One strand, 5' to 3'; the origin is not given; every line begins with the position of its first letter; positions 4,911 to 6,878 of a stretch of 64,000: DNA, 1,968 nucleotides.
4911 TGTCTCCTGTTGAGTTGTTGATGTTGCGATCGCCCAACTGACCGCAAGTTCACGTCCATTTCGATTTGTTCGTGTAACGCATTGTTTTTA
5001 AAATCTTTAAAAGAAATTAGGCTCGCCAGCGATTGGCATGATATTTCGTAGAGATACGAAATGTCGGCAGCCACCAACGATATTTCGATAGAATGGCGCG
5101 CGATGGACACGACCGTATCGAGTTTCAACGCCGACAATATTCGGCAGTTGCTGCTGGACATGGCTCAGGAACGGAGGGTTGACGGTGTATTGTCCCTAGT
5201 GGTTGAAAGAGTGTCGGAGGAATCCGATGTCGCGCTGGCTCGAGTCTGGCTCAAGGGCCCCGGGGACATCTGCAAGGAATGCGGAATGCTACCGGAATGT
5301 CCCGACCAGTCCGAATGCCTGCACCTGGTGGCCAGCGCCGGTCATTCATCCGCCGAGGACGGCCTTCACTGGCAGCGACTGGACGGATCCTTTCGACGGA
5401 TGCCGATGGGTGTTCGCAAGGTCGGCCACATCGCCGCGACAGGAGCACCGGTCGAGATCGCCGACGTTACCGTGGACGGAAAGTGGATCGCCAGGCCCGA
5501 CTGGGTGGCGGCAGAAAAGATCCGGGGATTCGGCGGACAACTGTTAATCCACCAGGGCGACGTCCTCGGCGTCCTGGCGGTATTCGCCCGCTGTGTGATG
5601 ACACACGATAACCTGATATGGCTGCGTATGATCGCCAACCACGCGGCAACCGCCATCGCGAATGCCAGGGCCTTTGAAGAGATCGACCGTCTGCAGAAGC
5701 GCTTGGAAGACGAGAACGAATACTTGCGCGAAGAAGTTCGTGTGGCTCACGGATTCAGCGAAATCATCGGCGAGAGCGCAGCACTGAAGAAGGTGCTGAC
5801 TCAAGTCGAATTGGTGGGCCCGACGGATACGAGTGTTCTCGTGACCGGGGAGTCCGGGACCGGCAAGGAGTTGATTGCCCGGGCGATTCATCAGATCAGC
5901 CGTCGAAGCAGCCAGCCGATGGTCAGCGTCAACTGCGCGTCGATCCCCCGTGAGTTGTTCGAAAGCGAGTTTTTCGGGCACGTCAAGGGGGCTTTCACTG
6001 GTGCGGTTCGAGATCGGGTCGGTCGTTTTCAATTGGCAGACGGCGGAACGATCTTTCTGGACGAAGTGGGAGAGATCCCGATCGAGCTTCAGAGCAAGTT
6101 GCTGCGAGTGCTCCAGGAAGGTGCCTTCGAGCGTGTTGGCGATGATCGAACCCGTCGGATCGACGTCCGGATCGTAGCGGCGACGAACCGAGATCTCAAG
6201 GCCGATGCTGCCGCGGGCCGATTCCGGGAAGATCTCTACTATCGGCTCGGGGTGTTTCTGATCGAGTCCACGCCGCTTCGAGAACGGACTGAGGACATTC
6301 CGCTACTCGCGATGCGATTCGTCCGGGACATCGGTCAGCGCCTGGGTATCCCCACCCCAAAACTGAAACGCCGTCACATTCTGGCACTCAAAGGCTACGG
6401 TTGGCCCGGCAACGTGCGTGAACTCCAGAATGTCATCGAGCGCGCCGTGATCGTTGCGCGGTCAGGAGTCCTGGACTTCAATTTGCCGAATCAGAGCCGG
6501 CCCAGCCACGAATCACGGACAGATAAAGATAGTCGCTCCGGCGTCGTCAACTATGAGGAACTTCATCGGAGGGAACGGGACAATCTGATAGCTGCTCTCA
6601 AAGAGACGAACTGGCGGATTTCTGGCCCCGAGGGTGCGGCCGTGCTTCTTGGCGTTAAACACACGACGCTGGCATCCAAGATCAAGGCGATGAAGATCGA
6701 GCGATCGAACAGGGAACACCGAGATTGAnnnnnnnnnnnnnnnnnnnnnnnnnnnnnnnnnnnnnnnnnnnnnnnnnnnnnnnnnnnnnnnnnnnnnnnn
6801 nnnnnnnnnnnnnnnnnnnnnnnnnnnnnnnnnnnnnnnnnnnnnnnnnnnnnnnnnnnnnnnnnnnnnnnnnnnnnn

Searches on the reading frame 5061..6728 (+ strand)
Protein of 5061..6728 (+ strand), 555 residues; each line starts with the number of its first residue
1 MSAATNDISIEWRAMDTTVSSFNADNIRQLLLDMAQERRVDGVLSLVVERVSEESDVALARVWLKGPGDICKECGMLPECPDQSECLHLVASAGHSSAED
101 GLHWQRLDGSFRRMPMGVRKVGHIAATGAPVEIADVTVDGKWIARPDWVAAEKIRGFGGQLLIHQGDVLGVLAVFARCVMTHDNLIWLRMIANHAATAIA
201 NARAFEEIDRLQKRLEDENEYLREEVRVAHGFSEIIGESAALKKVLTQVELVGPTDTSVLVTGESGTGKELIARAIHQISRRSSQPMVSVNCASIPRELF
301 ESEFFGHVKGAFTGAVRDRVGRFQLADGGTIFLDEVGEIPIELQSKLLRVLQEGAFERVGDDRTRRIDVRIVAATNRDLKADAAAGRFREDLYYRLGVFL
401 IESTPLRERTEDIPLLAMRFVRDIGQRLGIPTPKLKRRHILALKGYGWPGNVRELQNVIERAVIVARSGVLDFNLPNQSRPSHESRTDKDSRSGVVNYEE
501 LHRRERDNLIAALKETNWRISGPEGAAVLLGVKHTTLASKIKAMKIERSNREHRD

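Call 5: search_protein_families(library=pfam, proteins=[window:5061-6728:+])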
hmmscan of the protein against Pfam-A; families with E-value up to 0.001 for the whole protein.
window:5061-6728:+ (555 aa): 10 families
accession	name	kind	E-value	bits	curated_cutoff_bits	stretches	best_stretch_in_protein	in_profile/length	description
PF00158.32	Sigma54_activat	-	6.3e-71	237.9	20.2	1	235-401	1-167/168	Sigma-54 interaction domain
PF25601.1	AAA_lid_14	-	1.1e-20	73.7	27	1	407-489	1-84/87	AAA+ ATPase lid domain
PF14532.12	Sigma54_activ_2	-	5.7e-20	72.4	25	1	236-406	1-138/138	Sigma-54 interaction domain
PF01590.32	GAF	-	7.4e-10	39.9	22.4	1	42-199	4-133/133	GAF domain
PF07728.20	AAA_5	-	8.5e-07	29.5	22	1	259-377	2-123/139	AAA domain (dynein-related subfamily)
PF00004.35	AAA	-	4.8e-06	27.5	21.2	1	259-392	1-127/131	ATPase family associated with various cellular activities (AAA)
PF13185.12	GAF_2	-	2.5e-05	24.9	28.6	1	109-200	46-136/136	GAF domain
PF13191.12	AAA_16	-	0.00036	21.5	32.6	0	240-351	10-120/167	AAA ATPase domain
PF01078.27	Mg_chelatase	-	0.00053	19.9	20.3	0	233-355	3-134/207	Magnesium chelatase, subunit ChlI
PF07724.20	AAA_2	-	0.00062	20.3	27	0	257-375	4-123/166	AAA domain (Cdc48 subfamily)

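Call 10: find_related_loci(query=window:5061-6728:+, collection=genome_contigs, flank=4000)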
Query window:5061-6728:+ (555 aa) in genome_contigs; peptide patterns used: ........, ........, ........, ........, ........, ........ (x = any residue, [..] = any of these).
600 stretches matched a pattern (row limit reached: there are more); 587 encode a relative of the query (tblastn E <= 1e-3); the best 80 are kept; 80 distinct loci.
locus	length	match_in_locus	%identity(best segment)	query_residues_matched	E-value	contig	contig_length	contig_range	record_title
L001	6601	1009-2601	59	21-546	0e+0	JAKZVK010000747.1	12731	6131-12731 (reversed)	MAG: Bryobacterales bacterium isolate Langseth_MAG_00109 Langseth_MAG_00109_000000000747, whole genome shotgun sequence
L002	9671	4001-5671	56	2-554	0e+0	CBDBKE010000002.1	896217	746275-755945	MAG: Terriglobia bacterium isolate 38b9ce2a-8c4d-4d07-85eb-86d09662256f genome assembly, contig: contig_2, whole genome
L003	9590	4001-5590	58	22-546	0e+0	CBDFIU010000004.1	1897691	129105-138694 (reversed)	MAG: Bryobacterales bacterium isolate 72694c57-33f0-400b-a472-4fa8b87dc235 genome assembly, contig: contig_4, whole geno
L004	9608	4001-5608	64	18-554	0e+0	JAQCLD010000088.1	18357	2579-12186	MAG: Acidobacteria bacterium isolate casp40-mb.95 NODE_7260_length_18357_cov_0.089878, whole genome shotgun sequence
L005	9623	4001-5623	56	18-548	0e+0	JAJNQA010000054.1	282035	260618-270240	MAG: Heliomicrobium sp. isolate MAG_31 k141_355726, whole genome shotgun sequence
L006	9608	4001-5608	58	16-548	0e+0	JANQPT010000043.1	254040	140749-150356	MAG: Planctomycetales bacterium isolate IP29b_bin.173 k99_3092181, whole genome shotgun sequence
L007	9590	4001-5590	56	27-553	0e+0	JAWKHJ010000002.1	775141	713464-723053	MAG: Bryobacterales bacterium isolate ABC1.86 ABC1.86.fa-2, whole genome shotgun sequence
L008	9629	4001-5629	58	13-551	0e+0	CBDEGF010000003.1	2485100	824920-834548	MAG: Candidatus Marinacidobacterales bacterium isolate c082ba49-c445-4dc2-813e-242f56799b7a genome assembly, contig: con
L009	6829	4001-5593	58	22-549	0e+0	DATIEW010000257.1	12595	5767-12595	MAG TPA_asm: Vicinamibacterales bacterium isolate SMAG_U16379 k141_1027201, whole genome shotgun sequence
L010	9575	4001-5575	57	28-554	0e+0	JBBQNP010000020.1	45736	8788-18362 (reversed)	MAG: Planctomycetota bacterium isolate Co_metawrap_274 Cmw_274_k141_10182005_length_45736_cov_11.7449, whole genome shot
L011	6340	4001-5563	55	23-546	0e+0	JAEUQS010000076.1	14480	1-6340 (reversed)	MAG: Acidobacteria bacterium isolate new MAG-257 k141_3983304, whole genome shotgun sequence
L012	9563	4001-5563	54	26-546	0e+0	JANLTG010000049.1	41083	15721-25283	MAG: bacterium isolate OTE_25_metabat_226 OTE_25_k141_2399316, whole genome shotgun sequence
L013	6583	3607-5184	54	25-548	0e+0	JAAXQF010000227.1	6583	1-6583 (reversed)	MAG: Desulfuromonadales bacterium isolate MAG-BB-04-B scaffold_1765, whole genome shotgun sequence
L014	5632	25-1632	52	13-548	0e+0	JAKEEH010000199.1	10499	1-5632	MAG: Limisphaerales bacterium isolate PMV_1.23 PMV_1.23.k101_364790, whole genome shotgun sequence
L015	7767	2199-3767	54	25-551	0e+0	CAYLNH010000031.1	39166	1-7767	MAG TPA_asm: uncultured Lentisphaerales bacterium isolate SRP141376_co4_287 genome assembly, contig: NODE_1813_length_39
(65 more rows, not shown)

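Call 22: search_protein_families(library=ncbifam, proteins=[window:5103-6728:+], max_evalue=0.00001)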
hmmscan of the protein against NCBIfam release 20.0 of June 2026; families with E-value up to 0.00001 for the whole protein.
window:5103-6728:+ (541 aa): 27 families (the best 25 are shown)
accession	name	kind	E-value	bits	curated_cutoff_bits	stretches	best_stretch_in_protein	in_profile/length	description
NF011958.0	PRK15429.1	equivalog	7.5e-121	404.9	830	1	150-535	307-689/692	formate hydrogenlyase transcriptional activator FlhA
NF003451.0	PRK05022.1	equivalog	3.4e-110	369.2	476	1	146-458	118-429/512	nitric oxide reductase transcriptional regulator NorR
TIGR01817.1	nifA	equivalog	3.5e-110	369.3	528.85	1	74-458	43-434/534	nif-specific transcriptional activator NifA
NF041552.1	TF_PrdR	equivalog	7.3e-100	334.9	795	1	178-529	221-575/577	sigma-54 dependent transcriptional regulator PrdR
NF038308.1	RNA_repair_RtcR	equivalog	4.5e-91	306.3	650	1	191-531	150-512/530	RNA repair transcriptional activator RtcR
TIGR01818.1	ntrC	equivalog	1.9e-90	303.9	558.6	1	206-465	121-381/463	nitrogen regulation protein NR(I)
TIGR02915.1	PEP_resp_reg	equivalog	6.5e-89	298.8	502.6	1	199-531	120-443/445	PEP-CTERM-box response regulator transcription factor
NF008469.0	PRK11361.1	equivalog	3e-88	296.5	714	1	200-533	124-457/461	acetoacetate metabolism transcriptional regulator AtoC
NF041906.1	V4R_TF_MobR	exception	5.3e-83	279.3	999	1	193-529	206-543/544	phenol degradation transcriptional regulator MobR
NF050807.1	TransRegFlbDCaul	equivalog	1.6e-81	274.5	750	1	214-466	113-368/454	sigma-54-dependent transcriptional regulator FlbD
TIGR02974.1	phageshock_pspF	equivalog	4.8e-81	272.6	443.55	1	221-452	1-233/336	phage shock protein operon transcriptional activator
NF041946.1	LuxO_transreg_Vib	equivalog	3.4e-80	270.1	800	1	205-463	120-378/463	quorum-sensing sigma-54 dependent transcriptional regulator LuxO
NF007689.0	PRK10365.1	equivalog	2.7e-79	267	760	1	197-526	117-438/441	sigma-54-dependent response regulator transcription factor ZraR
TIGR02329.1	propionate_PrpR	equivalog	7.9e-79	265.7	499.2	1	205-528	198-525/526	propionate catabolism operon regulatory protein PrpR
NF008176.1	PRK10923.1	equivalog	4.1e-76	256.4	620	1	210-471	129-391/469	nitrogen regulation protein NR(I)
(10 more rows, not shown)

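Call 35: find_homologous_proteins(query=window:5103-6728:+, max_evalue=1e-50)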
Query window:5103-6728:+ (541 aa): 8000 proteins with E <= 1e-50 among 8000 candidates; the best 120 are listed.
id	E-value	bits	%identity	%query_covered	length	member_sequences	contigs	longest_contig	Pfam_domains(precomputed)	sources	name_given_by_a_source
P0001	0.0e+0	1206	100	100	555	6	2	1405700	PF13185.13,PF00158.33,PF25601.2,PF01590.33,PF00004.36,PF14532.13,PF07728.21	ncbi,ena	-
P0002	0.0e+0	1043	87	100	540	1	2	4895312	PF13185.13,PF00158.33,PF25601.2,PF01590.33,PF00004.36,PF14532.13,PF07728.21,PF13191.13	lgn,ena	-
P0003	1.5e-262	890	59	87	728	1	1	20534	PF13185.13,PF00158.33,PF07724.21,PF25601.2,PF01590.33,PF00004.36,PF14532.13,PF07728.21,PF01078.28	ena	-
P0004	2.5e-249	846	71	97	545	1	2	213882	PF13185.13,PF00158.33,PF25601.2,PF01590.33,PF02954.26,PF00004.36,PF14532.13,PF07728.21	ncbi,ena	-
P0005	5.2e-245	832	69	98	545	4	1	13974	PF13185.13,PF00158.33,PF25601.2,PF01590.33,PF02954.26,PF00004.36,PF14532.13,PF07728.21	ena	-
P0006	1.3e-233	795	67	98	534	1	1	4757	PF13185.13,PF00158.33,PF25601.2,PF01590.33,PF02954.26,PF00004.36,PF14532.13,PF07728.21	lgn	-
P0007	7.5e-231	785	66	98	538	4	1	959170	PF13185.13,PF00158.33,PF25601.2,PF01590.33,PF02954.26,PF00004.36,PF14532.13,PF07728.21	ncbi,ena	-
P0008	4.5e-229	780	66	98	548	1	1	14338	PF13185.13,PF00158.33,PF25601.2,PF01590.33,PF02954.26,PF00004.36,PF14532.13,PF07728.21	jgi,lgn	jgi:formate hydrogenlyase transcriptional activator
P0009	3.1e-228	777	66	98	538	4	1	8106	PF13185.13,PF00158.33,PF25601.2,PF01590.33,PF02954.26,PF00004.36,PF14532.13,PF07728.21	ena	-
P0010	1.9e-227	774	65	97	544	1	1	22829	PF13185.13,PF00158.33,PF07724.21,PF25601.2,PF01590.33,PF00004.36,PF14532.13,PF07728.21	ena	-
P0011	2.5e-226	771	67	97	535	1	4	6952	PF13185.13,PF00158.33,PF25601.2,PF01590.33,PF02954.26,PF00004.36,PF14532.13,PF07728.21,PF01078.28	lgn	-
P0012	4.3e-226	770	65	98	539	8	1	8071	PF13185.13,PF00158.33,PF25601.2,PF01590.33,PF02954.26,PF00004.36,PF14532.13,PF07728.21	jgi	jgi:transcriptional regulator with GAF, ATPase, and Fis domain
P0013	7.7e-223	759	64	99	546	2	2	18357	PF13185.13,PF00158.33,PF25601.2,PF01590.33,PF02954.26,PF00004.36,PF14532.13,PF07728.21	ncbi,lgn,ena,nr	ncbi:MAG: sigma 54-interacting transcriptional regulator [Acidobacteria bacterium]|nr:sigma 54-inter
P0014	2.7e-222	757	65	97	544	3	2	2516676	PF13185.13,PF00158.33,PF07724.21,PF25601.2,PF01590.33,PF00004.36,PF14532.13,PF07728.21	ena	-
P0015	6.3e-222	756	67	96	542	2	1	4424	PF13185.13,PF00158.33,PF25601.2,PF01590.33,PF14532.13,PF07728.21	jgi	jgi:transcriptional regulator with GAF, ATPase, and Fis domain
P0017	2.4e-221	754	64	98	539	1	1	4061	PF13185.13,PF00158.33,PF25601.2,PF01590.33,PF02954.26,PF00004.36,PF14532.13,PF07728.21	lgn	-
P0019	3.7e-220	750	63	98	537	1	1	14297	PF13185.13,PF00158.33,PF25601.2,PF01590.33,PF02954.26,PF00004.36,PF14532.13,PF07728.21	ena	-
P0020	5.5e-219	746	63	97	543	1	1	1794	PF13185.13,PF00158.33,PF25601.2,PF01590.33,PF02954.26,PF00004.36,PF14532.13,PF07728.21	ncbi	-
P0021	3.0e-218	744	63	97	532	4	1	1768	PF13185.13,PF00158.33,PF25601.2,PF01590.33,PF02954.26,PF00004.36,PF14532.13,PF07728.21,PF01078.28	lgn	-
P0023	2.1e-217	741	64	97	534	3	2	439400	PF13185.13,PF00158.33,PF25601.2,PF01590.33,PF02954.26,PF00004.36,PF14532.13,PF07728.21,PF01078.28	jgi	-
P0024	5.1e-217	740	63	98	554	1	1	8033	PF13185.13,PF00158.33,PF25601.2,PF01590.33,PF02954.26,PF00004.36,PF14532.13,PF07728.21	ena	-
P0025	1.6e-216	738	62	99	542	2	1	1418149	PF13185.13,PF00158.33,PF25601.2,PF01590.33,PF02954.26,PF00004.36,PF14532.13,PF07728.21,PF13191.13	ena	-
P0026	3.4e-216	737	62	99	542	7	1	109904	PF13185.13,PF00158.33,PF25601.2,PF01590.33,PF02954.26,PF14532.13,PF07728.21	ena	-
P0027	6.9e-216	736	64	96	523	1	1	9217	PF13185.13,PF00158.33,PF25601.2,PF01590.33,PF02954.26,PF00004.36,PF14532.13,PF07728.21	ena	-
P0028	3.6e-215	734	62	97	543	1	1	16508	PF13185.13,PF00158.33,PF25601.2,PF01590.33,PF02954.26,PF00004.36,PF14532.13,PF07728.21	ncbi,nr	ncbi:MAG: sigma 54-interacting transcriptional regulator [Planctomycetota bacterium]|nr:sigma 54-int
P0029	5.5e-215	733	62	98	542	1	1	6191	PF13185.13,PF00158.33,PF25601.2,PF01590.33,PF02954.26,PF14532.13,PF07728.21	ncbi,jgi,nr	ncbi:MAG: sigma 54-interacting transcriptional regulator [Planctomycetes bacterium]|nr:sigma 54-inte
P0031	7.2e-214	729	62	99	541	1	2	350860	PF13185.13,PF00158.33,PF25601.2,PF01590.33,PF02954.26,PF00004.36,PF14532.13,PF07728.21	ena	-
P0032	1.9e-213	728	61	99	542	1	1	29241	PF13185.13,PF00158.33,PF25601.2,PF01590.33,PF02954.26,PF14532.13,PF07728.21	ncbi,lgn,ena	-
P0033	1.1e-212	726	61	99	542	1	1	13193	PF13185.13,PF00158.33,PF25601.2,PF01590.33,PF02954.26,PF00004.36,PF14532.13,PF07728.21,PF13191.13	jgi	jgi:transcriptional regulator with GAF, ATPase, and Fis domain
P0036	2.9e-212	724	61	99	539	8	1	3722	PF13185.13,PF00158.33,PF25601.2,PF01590.33,PF02954.26,PF00004.36,PF14532.13,PF07728.21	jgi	jgi:transcriptional regulator with GAF, ATPase, and Fis domain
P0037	4.8e-212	723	61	97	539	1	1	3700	PF13185.13,PF00158.33,PF25601.2,PF01590.33,PF02954.26,PF00004.36,PF14532.13,PF07728.21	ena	-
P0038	5.6e-212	723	63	95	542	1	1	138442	PF13185.13,PF00158.33,PF25601.2,PF01590.33,PF02954.26,PF14532.13,PF07728.21,PF13191.13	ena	-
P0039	1.5e-210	718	61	98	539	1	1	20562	PF13185.13,PF00158.33,PF25601.2,PF01590.33,PF02954.26,PF00004.36,PF14532.13,PF07728.21,PF01078.28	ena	-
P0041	3.6e-210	717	62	99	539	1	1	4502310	PF13185.13,PF00158.33,PF07724.21,PF25601.2,PF01590.33,PF02954.26,PF00004.36,PF14532.13,PF07728.21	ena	-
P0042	3.9e-210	717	60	98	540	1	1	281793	PF13185.13,PF00158.33,PF25601.2,PF01590.33,PF02954.26,PF14532.13,PF07728.21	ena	-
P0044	5.9e-210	716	60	99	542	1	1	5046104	PF13185.13,PF00158.33,PF25601.2,PF01590.33,PF02954.26,PF00004.36,PF14532.13,PF07728.21,PF01078.28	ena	-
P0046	1.0e-209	716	61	99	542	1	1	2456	PF13185.13,PF00158.33,PF25601.2,PF01590.33,PF02954.26,PF14532.13,PF07728.21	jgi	jgi:transcriptional regulator with GAF, ATPase, and Fis domain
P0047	1.5e-209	715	62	99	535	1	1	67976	PF13185.13,PF00158.33,PF25601.2,PF01590.33,PF02954.26,PF00004.36,PF14532.13,PF07728.21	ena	-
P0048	1.6e-209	715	61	99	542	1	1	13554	PF13185.13,PF00158.33,PF25601.2,PF01590.33,PF02954.26,PF14532.13,PF07728.21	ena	-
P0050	1.7e-209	715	61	99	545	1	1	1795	PF13185.13,PF00158.33,PF25601.2,PF01590.33,PF02954.26,PF00004.36,PF14532.13,PF07728.21,PF01078.28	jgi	jgi:transcriptional regulator with GAF, ATPase, and Fis domain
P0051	2.5e-209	714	61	97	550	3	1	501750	PF13185.13,PF00158.33,PF25601.2,PF01590.33,PF02954.26,PF00004.36,PF14532.13,PF07728.21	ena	-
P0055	8.7e-209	713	61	98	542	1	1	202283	PF13185.13,PF00158.33,PF25601.2,PF01590.33,PF02954.26,PF14532.13,PF07728.21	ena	-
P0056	9.7e-209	712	61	98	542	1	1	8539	PF13185.13,PF00158.33,PF25601.2,PF01590.33,PF02954.26,PF14532.13,PF07728.21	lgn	-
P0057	1.1e-208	712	61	97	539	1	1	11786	PF13185.13,PF00158.33,PF25601.2,PF01590.33,PF02954.26,PF14532.13,PF07728.21,PF01078.28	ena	-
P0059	2.0e-208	711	60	97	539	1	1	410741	PF13185.13,PF00158.33,PF07724.21,PF25601.2,PF01590.33,PF02954.26,PF00004.36,PF14532.13,PF07728.21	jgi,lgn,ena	-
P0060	2.8e-208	711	61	98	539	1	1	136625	PF13185.13,PF00158.33,PF25601.2,PF01590.33,PF02954.26,PF00004.36,PF14532.13,PF07728.21,PF01078.28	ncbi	-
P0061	6.2e-208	710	61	98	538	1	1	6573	PF13185.13,PF00158.33,PF25601.2,PF01590.33,PF02954.26,PF00004.36,PF14532.13,PF07728.21,PF01078.28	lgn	-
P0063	9.2e-208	709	61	98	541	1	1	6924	PF13185.13,PF00158.33,PF25601.2,PF01590.33,PF02954.26,PF14532.13,PF07728.21,PF01078.28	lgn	-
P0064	2.5e-207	708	59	99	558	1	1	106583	PF13185.13,PF00158.33,PF25601.2,PF01590.33,PF02954.26,PF00004.36,PF14532.13,PF07728.21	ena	-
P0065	2.5e-207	708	62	97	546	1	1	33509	PF13185.13,PF00158.33,PF07724.21,PF25601.2,PF01590.33,PF02954.26,PF00004.36,PF14532.13,PF07728.21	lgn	-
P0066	2.6e-207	708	59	98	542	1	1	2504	PF13185.13,PF00158.33,PF07724.21,PF25601.2,PF01590.33,PF02954.26,PF14532.13,PF07728.21,PF13191.13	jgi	jgi:transcriptional regulator with GAF, ATPase, and Fis domain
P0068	3.5e-207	707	59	99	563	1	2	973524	PF13185.13,PF00158.33,PF25601.2,PF01590.33,PF02954.26,PF00004.36,PF14532.13,PF07728.21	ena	-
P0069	3.6e-207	707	59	98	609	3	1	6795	PF13185.13,PF00158.33,PF25601.2,PF01590.33,PF02954.26,PF14532.13,PF07728.21,PF01078.28,PF13191.13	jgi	jgi:transcriptional regulator with GAF, ATPase, and Fis domain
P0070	4.2e-207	707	60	97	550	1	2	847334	PF13185.13,PF00158.33,PF25601.2,PF01590.33,PF02954.26,PF00004.36,PF14532.13,PF07728.21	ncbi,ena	-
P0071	6.1e-207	707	59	99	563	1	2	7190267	PF13185.13,PF00158.33,PF25601.2,PF01590.33,PF02954.26,PF00004.36,PF14532.13,PF07728.21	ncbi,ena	-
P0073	6.4e-207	706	61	97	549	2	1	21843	PF13185.13,PF00158.33,PF25601.2,PF01590.33,PF02954.26,PF00004.36,PF14532.13,PF07728.21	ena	-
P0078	1.7e-206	705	58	99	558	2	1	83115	PF13185.13,PF00158.33,PF25601.2,PF01590.33,PF02954.26,PF00004.36,PF14532.13,PF07728.21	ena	-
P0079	1.9e-206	705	60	97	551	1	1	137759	PF13185.13,PF00158.33,PF25601.2,PF01590.33,PF02954.26,PF00004.36,PF14532.13,PF07728.21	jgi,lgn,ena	-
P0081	2.8e-206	704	60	97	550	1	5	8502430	PF13185.13,PF00158.33,PF25601.2,PF01590.33,PF02954.26,PF00004.36,PF14532.13,PF07728.21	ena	-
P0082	3.3e-206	704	62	96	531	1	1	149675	PF13185.13,PF00158.33,PF25601.2,PF01590.33,PF02954.26,PF14532.13,PF07728.21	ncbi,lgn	-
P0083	3.5e-206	704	61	96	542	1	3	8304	PF13185.13,PF00158.33,PF07724.21,PF25601.2,PF01590.33,PF02954.26,PF14532.13,PF07728.21,PF01078.28,PF13191.13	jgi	jgi:transcriptional regulator with GAF, ATPase, and Fis domain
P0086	1.9e-205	702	61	96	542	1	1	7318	PF13185.13,PF00158.33,PF07724.21,PF25601.2,PF01590.33,PF02954.26,PF14532.13,PF07728.21,PF01078.28,PF13191.13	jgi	jgi:transcriptional regulator with GAF, ATPase, and Fis domain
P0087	2.0e-205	702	61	97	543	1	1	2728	PF13185.13,PF00158.33,PF25601.2,PF01590.33,PF02954.26,PF00004.36,PF14532.13,PF07728.21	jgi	jgi:transcriptional regulator with GAF, ATPase, and Fis domain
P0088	2.1e-205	701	60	99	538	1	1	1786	PF13185.13,PF00158.33,PF25601.2,PF01590.33,PF02954.26,PF14532.13,PF07728.21,PF13191.13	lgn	-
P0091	3.4e-205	701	60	98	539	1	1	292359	PF13185.13,PF00158.33,PF07724.21,PF25601.2,PF01590.33,PF02954.26,PF00004.36,PF14532.13,PF07728.21,PF01078.28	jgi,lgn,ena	-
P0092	4.2e-205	700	59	97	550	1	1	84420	PF13185.13,PF00158.33,PF25601.2,PF01590.33,PF02954.26,PF00004.36,PF14532.13,PF07728.21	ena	-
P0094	6.9e-205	700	60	97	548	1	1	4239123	PF13185.13,PF00158.33,PF25601.2,PF01590.33,PF02954.26,PF00004.36,PF14532.13,PF07728.21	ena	-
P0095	6.9e-205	700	60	96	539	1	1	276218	PF13185.13,PF00158.33,PF07724.21,PF25601.2,PF01590.33,PF02954.26,PF14532.13,PF07728.21,PF13191.13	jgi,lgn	jgi:transcriptional regulator with GAF, ATPase, and Fis domain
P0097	8.4e-205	699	61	97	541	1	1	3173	PF13185.13,PF00158.33,PF25601.2,PF01590.33,PF02954.26,PF00004.36,PF14532.13,PF07728.21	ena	-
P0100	1.1e-204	699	60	97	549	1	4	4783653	PF13185.13,PF00158.33,PF25601.2,PF01590.33,PF02954.26,PF00004.36,PF14532.13,PF07728.21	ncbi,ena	-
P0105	1.8e-204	698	60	99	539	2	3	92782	PF13185.13,PF00158.33,PF25601.2,PF01590.33,PF02954.26,PF00004.36,PF14532.13,PF07728.21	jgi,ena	-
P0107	2.1e-204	698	58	98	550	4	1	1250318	PF13185.13,PF00158.33,PF25601.2,PF01590.33,PF02954.26,PF00004.36,PF14532.13,PF07728.21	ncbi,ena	-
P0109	4.2e-204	697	62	95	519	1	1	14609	PF13185.13,PF00158.33,PF25601.2,PF01590.33,PF02954.26,PF00004.36,PF14532.13,PF07728.21,PF01078.28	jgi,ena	-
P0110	7.3e-204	696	61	99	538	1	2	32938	PF13185.13,PF00158.33,PF25601.2,PF01590.33,PF02954.26,PF14532.13,PF07728.21,PF13191.13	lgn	-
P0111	1.5e-203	695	62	96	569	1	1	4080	PF13185.13,PF00158.33,PF25601.2,PF01590.33,PF02954.26,PF00004.36,PF14532.13,PF07728.21,PF01078.28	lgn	-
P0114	2.1e-203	695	61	96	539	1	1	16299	PF13185.13,PF00158.33,PF25601.2,PF01590.33,PF02954.26,PF00004.36,PF14532.13,PF07728.21,PF01078.28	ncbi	-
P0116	2.5e-203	695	60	96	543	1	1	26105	PF13185.13,PF00158.33,PF25601.2,PF01590.33,PF02954.26,PF00004.36,PF14532.13,PF07728.21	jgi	-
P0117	3.0e-203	694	60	97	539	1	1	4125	PF13185.13,PF00158.33,PF25601.2,PF01590.33,PF02954.26,PF00004.36,PF14532.13,PF07728.21,PF01078.28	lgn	-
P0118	3.4e-203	694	61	98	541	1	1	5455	PF13185.13,PF00158.33,PF25601.2,PF01590.33,PF02954.26,PF00004.36,PF14532.13,PF07728.21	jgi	jgi:transcriptional regulator with GAF, ATPase, and Fis domain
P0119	4.1e-203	694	59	97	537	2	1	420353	PF00158.33,PF25601.2,PF01590.33,PF02954.26,PF00004.36,PF14532.13,PF07728.21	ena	-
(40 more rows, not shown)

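Call 36: find_encoding_contigs(protein=P0002, flank=4000, max_places=2)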
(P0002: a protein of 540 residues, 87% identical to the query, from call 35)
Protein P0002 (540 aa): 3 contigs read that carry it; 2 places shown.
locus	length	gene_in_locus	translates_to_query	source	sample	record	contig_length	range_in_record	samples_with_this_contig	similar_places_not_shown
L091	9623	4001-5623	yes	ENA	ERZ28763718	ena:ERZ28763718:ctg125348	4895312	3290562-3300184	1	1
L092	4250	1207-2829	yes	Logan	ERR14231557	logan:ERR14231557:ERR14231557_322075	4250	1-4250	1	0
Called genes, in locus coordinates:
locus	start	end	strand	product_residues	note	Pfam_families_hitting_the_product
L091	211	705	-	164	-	-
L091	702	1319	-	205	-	-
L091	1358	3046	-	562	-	PF00561:Abhydrolase_1, PF12146:Hydrolase_4, PF12697:Abhydrolase_6, PF00837:T4_deiodinase, PF08534:Redoxin (weak)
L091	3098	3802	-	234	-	PF00857:Isochorismatase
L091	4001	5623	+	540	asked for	PF01590:GAF, PF13185:GAF_2, PF13191:AAA_16 (weak), PF00158:Sigma54_activat, PF14532:Sigma54_activ_2, PF00004:AAA (weak), PF07728:AAA_5, PF25601:AAA_lid_14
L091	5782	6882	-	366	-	-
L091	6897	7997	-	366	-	PF19313:DUF5916 (weak)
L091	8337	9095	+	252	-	-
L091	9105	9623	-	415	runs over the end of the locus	PF00872:Transposase_mut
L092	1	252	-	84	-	?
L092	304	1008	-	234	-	PF00857:Isochorismatase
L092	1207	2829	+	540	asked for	PF01590:GAF, PF13185:GAF_2, PF13191:AAA_16 (weak), PF00158:Sigma54_activat, PF14532:Sigma54_activ_2, PF00004:AAA (weak), PF07728:AAA_5, PF25601:AAA_lid_14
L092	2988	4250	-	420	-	?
